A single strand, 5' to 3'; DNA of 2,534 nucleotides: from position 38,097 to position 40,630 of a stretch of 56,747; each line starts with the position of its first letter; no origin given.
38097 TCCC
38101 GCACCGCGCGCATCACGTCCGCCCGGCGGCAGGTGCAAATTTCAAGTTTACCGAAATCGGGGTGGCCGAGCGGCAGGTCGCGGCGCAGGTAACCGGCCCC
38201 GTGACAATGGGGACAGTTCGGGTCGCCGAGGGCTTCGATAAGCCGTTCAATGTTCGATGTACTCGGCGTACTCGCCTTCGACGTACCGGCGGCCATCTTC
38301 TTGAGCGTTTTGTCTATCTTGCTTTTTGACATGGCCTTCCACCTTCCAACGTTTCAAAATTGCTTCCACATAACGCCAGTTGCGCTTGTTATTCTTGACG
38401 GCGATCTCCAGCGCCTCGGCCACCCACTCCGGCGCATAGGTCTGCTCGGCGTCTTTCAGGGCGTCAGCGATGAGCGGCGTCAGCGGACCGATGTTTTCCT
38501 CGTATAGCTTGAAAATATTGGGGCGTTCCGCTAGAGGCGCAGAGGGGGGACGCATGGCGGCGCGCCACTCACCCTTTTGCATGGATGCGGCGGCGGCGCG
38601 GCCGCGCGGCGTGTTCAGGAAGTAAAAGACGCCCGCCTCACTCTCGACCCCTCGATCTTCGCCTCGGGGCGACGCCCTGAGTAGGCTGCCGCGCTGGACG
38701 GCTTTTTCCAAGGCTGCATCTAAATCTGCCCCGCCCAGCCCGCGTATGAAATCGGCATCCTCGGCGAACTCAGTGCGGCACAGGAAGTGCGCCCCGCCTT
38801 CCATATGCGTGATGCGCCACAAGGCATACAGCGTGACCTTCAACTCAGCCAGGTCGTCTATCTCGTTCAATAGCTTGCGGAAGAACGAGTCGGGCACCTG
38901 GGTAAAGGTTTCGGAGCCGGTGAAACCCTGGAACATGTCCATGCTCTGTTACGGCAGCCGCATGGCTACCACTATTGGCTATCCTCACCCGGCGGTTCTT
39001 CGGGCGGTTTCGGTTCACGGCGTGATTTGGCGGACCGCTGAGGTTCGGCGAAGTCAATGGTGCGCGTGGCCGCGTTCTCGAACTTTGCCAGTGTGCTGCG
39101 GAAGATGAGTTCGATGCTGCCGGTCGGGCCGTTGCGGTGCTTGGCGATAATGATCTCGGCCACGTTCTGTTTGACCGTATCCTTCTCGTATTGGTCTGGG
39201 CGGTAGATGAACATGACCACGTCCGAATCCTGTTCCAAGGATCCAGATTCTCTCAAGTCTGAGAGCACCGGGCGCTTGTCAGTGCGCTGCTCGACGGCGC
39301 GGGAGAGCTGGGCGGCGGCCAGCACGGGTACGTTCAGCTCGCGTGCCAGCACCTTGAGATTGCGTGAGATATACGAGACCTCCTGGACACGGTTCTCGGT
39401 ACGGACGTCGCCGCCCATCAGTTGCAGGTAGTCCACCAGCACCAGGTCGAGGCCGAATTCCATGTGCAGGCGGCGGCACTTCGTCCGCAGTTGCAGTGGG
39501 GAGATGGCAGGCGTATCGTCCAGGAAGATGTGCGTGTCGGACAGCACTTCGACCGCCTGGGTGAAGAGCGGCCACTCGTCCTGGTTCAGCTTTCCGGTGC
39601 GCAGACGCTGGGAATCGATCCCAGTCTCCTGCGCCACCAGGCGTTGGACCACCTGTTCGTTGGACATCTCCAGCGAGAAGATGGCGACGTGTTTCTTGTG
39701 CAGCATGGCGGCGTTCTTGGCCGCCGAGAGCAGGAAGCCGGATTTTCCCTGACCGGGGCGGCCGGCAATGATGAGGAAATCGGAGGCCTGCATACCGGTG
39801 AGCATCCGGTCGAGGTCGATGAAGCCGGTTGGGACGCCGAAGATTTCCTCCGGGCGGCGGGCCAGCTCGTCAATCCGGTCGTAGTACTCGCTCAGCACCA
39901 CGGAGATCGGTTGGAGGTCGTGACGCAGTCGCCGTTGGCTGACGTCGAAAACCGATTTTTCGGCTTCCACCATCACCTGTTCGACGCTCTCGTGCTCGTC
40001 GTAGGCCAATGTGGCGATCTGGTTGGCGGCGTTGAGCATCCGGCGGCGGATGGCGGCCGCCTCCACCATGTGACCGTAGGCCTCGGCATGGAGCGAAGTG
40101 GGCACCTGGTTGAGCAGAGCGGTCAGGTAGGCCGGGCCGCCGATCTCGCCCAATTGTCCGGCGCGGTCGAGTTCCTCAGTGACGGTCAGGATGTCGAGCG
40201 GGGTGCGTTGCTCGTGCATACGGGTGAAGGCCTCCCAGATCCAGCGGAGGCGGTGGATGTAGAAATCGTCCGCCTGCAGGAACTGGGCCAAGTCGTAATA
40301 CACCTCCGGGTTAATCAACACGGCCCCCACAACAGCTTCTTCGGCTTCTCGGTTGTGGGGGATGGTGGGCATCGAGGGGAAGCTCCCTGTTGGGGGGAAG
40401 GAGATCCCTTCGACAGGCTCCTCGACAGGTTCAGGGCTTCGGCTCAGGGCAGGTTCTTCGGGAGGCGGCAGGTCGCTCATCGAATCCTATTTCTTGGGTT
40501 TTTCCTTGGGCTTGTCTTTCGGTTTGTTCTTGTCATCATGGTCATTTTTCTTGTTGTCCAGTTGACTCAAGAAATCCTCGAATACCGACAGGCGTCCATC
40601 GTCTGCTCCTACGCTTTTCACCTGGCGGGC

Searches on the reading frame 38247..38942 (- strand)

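Call 30: search_protein_families(library=pfam, proteins=[window:38247-38942:-], max_evalue=0.0001)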
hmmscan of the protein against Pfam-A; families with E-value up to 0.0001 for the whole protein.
window:38247-38942:- (231 aa): 1 family
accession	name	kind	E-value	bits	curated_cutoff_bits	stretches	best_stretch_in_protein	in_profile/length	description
PF07261.16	DnaB_2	-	6.3e-12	45.5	22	1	144-204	1-64/74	Replication initiation and membrane attachment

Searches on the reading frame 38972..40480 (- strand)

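Call 30: search_protein_families(library=pfam, proteins=[window:38972-40480:-], max_evalue=0.0001)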
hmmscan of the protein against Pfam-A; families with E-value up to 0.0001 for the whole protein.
window:38972-40480:- (502 aa): 3 families
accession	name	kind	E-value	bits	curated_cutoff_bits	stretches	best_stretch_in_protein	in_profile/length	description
PF03796.21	DnaB_C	-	2.6e-103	345.3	27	1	215-469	1-255/255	DnaB-like helicase C terminal domain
PF00772.26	DnaB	-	1.1e-27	96.5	23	1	41-140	3-102/103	DnaB-like helicase N terminal domain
PF13481.12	AAA_25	-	7.2e-09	36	27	1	231-392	31-190/195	AAA domain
